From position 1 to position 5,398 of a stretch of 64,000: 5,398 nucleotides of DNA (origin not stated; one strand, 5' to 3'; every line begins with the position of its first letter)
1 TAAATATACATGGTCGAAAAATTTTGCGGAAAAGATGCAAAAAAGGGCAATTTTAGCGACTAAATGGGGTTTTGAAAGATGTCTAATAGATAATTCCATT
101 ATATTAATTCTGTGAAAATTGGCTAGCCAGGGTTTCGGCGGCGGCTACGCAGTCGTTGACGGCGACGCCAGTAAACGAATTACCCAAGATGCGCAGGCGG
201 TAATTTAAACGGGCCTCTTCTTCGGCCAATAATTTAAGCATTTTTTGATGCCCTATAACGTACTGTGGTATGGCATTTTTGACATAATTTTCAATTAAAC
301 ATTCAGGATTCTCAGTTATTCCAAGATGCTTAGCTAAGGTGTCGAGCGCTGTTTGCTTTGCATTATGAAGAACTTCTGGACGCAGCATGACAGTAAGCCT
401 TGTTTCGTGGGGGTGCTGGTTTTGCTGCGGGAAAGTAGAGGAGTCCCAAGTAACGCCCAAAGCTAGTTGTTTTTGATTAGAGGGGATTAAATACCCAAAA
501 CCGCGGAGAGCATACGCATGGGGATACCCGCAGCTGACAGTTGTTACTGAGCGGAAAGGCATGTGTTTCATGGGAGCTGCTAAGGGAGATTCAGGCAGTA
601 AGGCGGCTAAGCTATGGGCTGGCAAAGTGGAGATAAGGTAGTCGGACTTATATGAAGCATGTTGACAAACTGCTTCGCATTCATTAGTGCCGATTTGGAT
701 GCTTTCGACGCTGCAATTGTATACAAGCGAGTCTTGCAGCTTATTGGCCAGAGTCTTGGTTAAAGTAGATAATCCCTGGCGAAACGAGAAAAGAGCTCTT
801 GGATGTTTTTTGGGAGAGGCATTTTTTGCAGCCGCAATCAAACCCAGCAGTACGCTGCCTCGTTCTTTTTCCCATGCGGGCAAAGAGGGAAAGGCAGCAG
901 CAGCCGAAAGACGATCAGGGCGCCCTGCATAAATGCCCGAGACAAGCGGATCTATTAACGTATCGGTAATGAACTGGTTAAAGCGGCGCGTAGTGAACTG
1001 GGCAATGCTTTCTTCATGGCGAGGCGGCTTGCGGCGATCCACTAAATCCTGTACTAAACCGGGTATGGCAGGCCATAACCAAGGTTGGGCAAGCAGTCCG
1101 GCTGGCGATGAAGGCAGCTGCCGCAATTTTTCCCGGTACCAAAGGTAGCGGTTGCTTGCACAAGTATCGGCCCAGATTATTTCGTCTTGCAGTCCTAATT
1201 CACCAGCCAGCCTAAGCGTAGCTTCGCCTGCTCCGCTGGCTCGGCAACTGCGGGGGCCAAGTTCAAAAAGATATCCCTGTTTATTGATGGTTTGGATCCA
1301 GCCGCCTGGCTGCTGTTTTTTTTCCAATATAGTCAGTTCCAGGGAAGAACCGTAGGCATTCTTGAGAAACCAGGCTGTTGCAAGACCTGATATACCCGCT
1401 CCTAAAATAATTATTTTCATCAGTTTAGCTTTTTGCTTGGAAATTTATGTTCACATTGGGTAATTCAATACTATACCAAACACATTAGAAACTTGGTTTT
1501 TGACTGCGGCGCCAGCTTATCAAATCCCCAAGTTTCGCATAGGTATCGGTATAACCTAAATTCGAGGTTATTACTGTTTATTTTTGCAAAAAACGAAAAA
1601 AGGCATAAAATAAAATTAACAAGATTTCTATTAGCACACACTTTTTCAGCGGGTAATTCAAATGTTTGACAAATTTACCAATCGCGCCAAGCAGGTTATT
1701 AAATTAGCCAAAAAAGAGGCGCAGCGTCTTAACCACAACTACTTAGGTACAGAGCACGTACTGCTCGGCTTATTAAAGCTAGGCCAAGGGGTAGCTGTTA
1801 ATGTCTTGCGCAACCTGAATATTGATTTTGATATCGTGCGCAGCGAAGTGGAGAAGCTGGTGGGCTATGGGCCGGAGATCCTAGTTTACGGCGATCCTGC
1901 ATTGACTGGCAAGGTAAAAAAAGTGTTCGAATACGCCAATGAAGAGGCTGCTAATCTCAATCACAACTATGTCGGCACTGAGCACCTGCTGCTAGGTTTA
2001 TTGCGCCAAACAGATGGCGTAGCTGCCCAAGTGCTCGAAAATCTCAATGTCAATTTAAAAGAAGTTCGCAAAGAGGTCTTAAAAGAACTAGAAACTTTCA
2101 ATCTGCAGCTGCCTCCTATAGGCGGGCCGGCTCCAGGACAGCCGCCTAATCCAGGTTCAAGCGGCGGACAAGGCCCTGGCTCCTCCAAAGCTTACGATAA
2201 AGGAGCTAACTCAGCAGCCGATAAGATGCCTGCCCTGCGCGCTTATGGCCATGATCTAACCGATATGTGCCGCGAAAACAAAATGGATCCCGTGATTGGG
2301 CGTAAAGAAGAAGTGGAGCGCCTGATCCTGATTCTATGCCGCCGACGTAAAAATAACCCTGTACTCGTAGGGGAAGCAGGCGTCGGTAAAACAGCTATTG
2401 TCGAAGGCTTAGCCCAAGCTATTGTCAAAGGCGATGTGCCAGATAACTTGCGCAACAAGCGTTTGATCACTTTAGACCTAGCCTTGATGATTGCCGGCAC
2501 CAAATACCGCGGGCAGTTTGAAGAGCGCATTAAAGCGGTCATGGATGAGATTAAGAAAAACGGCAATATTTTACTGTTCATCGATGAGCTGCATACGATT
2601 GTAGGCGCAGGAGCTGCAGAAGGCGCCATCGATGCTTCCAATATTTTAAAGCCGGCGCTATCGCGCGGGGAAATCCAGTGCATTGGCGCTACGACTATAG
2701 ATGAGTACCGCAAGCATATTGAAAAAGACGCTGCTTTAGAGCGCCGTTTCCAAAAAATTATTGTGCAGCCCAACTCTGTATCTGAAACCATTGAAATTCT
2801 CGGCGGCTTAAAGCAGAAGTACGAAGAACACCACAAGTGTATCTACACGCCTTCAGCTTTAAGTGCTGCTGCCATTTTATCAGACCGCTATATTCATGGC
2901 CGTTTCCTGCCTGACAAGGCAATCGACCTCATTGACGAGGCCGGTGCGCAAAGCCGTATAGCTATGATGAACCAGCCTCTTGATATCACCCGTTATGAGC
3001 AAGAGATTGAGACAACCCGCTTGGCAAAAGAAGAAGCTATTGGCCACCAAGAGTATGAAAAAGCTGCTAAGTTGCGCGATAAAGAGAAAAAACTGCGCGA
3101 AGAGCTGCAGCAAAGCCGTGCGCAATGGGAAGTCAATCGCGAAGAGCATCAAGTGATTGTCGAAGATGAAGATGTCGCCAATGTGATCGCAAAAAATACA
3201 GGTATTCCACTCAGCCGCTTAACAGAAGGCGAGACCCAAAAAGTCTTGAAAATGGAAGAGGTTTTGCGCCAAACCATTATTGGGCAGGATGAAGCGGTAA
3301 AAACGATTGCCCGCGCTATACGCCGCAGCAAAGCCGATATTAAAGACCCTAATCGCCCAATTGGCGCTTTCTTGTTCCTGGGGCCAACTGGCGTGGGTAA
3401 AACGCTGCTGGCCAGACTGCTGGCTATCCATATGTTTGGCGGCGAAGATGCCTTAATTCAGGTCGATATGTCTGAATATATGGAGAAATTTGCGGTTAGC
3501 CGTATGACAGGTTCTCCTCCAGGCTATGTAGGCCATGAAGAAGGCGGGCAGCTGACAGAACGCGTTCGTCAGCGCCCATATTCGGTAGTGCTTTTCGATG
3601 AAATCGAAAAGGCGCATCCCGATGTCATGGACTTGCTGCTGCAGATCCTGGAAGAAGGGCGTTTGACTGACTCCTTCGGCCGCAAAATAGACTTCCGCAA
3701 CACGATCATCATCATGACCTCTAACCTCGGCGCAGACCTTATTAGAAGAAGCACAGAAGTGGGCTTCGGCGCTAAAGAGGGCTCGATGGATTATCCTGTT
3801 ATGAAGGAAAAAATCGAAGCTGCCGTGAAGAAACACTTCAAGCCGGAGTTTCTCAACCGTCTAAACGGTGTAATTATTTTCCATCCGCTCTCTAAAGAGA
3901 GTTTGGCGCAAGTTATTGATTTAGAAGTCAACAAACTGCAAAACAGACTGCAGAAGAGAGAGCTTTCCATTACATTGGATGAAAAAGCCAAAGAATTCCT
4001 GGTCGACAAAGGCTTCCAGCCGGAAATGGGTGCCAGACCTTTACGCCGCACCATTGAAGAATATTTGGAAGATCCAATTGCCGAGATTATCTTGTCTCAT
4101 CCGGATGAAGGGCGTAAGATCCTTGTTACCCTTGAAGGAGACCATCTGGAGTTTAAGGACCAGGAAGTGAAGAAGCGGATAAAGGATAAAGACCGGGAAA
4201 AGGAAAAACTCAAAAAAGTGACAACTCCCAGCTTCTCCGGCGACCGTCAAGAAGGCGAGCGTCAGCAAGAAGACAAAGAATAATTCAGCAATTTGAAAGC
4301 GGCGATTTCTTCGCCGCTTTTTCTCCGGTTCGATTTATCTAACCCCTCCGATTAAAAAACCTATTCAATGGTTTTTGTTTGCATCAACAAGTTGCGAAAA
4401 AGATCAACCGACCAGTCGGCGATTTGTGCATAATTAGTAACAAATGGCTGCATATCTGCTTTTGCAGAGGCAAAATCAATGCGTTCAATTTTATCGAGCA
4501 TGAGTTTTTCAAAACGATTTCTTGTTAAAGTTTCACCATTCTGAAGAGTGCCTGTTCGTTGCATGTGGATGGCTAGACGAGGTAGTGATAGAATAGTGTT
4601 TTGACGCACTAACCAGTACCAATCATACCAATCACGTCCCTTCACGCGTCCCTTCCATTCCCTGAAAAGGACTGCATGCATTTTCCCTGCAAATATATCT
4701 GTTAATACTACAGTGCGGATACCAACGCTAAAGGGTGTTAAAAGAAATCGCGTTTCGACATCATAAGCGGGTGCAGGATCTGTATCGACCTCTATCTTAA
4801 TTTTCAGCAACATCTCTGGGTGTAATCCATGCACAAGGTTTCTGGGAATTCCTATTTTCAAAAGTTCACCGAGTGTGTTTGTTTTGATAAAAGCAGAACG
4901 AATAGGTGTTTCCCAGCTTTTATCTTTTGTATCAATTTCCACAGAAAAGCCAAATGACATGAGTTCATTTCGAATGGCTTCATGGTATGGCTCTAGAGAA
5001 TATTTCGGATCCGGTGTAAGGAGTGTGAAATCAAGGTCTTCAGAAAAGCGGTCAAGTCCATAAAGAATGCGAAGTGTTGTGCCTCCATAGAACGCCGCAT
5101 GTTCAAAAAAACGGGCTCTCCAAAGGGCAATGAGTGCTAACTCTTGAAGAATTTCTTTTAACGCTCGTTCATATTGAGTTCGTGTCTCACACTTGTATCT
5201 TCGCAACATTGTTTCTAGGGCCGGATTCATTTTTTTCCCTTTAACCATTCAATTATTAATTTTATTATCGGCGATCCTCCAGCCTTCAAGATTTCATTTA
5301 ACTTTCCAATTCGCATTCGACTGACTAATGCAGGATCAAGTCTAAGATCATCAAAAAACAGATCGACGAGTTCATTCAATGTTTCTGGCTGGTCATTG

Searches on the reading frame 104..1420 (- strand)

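Call 11: search_protein_families(library=ncbifam, proteins=[window:104-1420:-], max_evalue=0.00001)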
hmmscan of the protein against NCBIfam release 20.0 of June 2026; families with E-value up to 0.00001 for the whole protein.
window:104-1420:- (438 aa): 15 families
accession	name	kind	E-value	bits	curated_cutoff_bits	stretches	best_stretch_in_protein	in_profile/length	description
TIGR00562.1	proto_IX_ox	equivalog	2.2e-69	234.3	97.85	1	2-436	4-465/470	protoporphyrinogen oxidase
NF008843.0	PRK11883.1-3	equivalog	1.1e-61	209.2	406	1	2-429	3-416/424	protoporphyrinogen oxidase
NF008845.0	PRK11883.1-5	equivalog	2.1e-55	187.9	560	1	2-434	6-460/468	protoporphyrinogen oxidase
NF009081.0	PRK12416.1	equivalog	3e-33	115.4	702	1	3-436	4-458/466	protoporphyrinogen oxidase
NF008841.0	PRK11883.1-1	equivalog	1.5e-32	113.1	517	1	1-434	4-446/453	protoporphyrinogen oxidase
NF005560.0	PRK07233.1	equivalog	2.8e-10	39.6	252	1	1-289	1-274/435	hypothetical protein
NF005547.0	PRK07208.1-3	equivalog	3.9e-10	39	380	1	2-298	6-294/465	hypothetical protein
TIGR02734.1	crtI_fam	subfamily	5.8e-09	35.2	238.1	1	4-57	2-52/504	phytoene desaturase family protein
NF005548.0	PRK07208.1-4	equivalog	5.9e-09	35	389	1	2-294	5-300/488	hypothetical protein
NF058655.1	CrtID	equivalog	4.2e-08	32.5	640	1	3-56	1-51/478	bifunctional phytoene desaturase/3,4-desaturase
NF042421.1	hydcarot_desat_CrtD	equivalog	6.3e-08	31.5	500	1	2-57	3-55/487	1-hydroxycarotenoid 3,4-desaturase CrtD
TIGR02733.1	desat_CrtD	equivalog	9.4e-08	31.2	549.7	1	2-57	3-55/492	C-3',4' desaturase CrtD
TIGR03467.1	HpnE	equivalog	1.5e-07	31.1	283.05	0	214-303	203-298/430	hydroxysqualene dehydroxylase HpnE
NF045637.1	carotdesatCrtDProt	equivalog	1.6e-06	26.9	580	1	3-61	1-56/485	1-hydroxycarotenoid 3,4-desaturase CrtD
NF005545.0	PRK07208.1-1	equivalog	3e-06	25.9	451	1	3-172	10-171/504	hypothetical protein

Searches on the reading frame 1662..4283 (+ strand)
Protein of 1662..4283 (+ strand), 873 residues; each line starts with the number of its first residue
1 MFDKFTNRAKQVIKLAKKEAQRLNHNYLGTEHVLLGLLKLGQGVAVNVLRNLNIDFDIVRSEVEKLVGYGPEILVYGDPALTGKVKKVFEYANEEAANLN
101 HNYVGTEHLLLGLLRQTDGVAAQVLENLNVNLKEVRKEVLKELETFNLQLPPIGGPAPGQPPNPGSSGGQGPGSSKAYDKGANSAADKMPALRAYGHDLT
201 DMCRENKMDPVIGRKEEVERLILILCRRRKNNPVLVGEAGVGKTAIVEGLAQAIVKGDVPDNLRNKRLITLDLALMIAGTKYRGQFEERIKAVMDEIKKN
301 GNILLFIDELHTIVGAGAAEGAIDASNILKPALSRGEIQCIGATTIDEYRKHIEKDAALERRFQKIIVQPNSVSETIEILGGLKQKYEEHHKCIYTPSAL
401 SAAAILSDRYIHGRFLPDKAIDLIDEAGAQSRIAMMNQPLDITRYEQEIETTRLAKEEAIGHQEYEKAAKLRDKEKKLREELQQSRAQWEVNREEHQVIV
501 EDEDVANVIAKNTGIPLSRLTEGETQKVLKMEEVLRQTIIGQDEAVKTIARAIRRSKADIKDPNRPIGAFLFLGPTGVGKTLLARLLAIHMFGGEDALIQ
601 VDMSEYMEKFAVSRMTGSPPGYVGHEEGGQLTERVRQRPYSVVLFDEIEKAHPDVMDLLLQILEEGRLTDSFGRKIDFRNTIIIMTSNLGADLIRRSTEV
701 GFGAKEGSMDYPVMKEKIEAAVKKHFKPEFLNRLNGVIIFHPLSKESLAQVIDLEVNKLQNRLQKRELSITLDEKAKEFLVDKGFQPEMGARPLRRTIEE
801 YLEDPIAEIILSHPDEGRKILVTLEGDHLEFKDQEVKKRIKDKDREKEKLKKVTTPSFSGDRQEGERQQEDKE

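Call 11: search_protein_families(library=ncbifam, proteins=[window:1662-4283:+], max_evalue=0.00001)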
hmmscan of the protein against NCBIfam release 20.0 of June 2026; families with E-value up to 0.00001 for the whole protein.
window:1662-4283:+ (873 aa): 15 families
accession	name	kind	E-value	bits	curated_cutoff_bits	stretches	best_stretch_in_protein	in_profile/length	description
TIGR03346.1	chaperone_ClpB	equivalog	1.3e-279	930.3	1232.1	3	443-832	468-853/853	ATP-dependent chaperone ClpB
TIGR02639.1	ClpA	equivalog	3.1e-234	779.5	993.15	2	7-481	3-458/734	ATP-dependent Clp protease ATP-binding subunit ClpA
NF008118.0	PRK10865.1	equivalog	8.4e-230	765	1417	2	475-826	510-850/857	ATP-dependent chaperone ClpB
TIGR03345.1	VI_ClpV1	equivalog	1.7e-222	741.2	884.95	2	180-499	158-483/852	type VI secretion system ATPase TssH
NF033606.1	heat_AAA_ClpK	exception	6.1e-219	729.3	1900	2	179-813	252-886/949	heat shock survival AAA family ATPase ClpK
NF033607.0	disagg_AAA_ClpG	exception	1.7e-216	721.2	1900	1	179-812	231-863/932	AAA family protein disaggregase ClpG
NF008263.0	PRK11034.1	equivalog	4.3e-178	593.6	1350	2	182-439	159-417/758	ATP-dependent Clp protease ATP-binding subunit ClpA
NF003745.1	PRK05342.1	equivalog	2e-15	56.6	359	1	699-823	263-395/418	ATP-dependent Clp protease ATP-binding subunit ClpX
TIGR00382.1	clpX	equivalog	3.5e-11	42.8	370.75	0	522-591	63-141/414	ATP-dependent protease ATP-binding subunit ClpX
TIGR02397.1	dnaX_nterm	equivalog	6e-07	29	250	0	538-589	15-58/355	DNA polymerase III subunit gamma/tau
TIGR03499.1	FlhF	equivalog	6.4e-07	29.7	174.15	0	446-586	82-218/286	flagellar biosynthesis GTPase FlhF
NF001679.0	PRK00440.1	equivalog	8.8e-07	28.3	303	0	566-594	38-66/322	replication factor C small subunit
NF009067.0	PRK12402.1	equivalog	1.4e-06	27.5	317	0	204-301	10-102/340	replication factor C small subunit 2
NF009366.0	PRK12723.1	equivalog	1.5e-06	27.6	585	0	462-601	79-209/388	flagellar biosynthesis regulator FlhF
TIGR02902.1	spore_lonB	equivalog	6.2e-06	25.1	723.3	0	187-247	41-103/531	ATP-dependent protease LonB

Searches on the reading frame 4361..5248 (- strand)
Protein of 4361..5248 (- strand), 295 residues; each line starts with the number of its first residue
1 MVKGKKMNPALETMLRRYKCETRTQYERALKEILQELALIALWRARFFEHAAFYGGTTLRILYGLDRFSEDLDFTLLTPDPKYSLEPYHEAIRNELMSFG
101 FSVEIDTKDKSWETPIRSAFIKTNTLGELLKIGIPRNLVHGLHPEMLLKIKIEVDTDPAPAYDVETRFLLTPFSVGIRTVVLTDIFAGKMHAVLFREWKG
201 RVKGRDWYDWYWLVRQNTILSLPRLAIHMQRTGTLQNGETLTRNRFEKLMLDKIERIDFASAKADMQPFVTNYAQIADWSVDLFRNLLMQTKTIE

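Call 11: search_protein_families(library=ncbifam, proteins=[window:4361-5248:-], max_evalue=0.00001)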
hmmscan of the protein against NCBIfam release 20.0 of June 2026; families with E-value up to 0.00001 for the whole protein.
window:4361-5248:- (295 aa): 0 families

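Call 22: search_protein_families(library=pfam, proteins=[window:4361-5248:-], max_evalue=0.01)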
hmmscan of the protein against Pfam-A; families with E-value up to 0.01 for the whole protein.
window:4361-5248:- (295 aa): 1 family
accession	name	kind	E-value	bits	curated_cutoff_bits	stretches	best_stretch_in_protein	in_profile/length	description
PF08843.17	AbiEii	-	5.8e-30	105.4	22.5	1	39-272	3-229/238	Nucleotidyl transferase AbiEii toxin, Type IV TA system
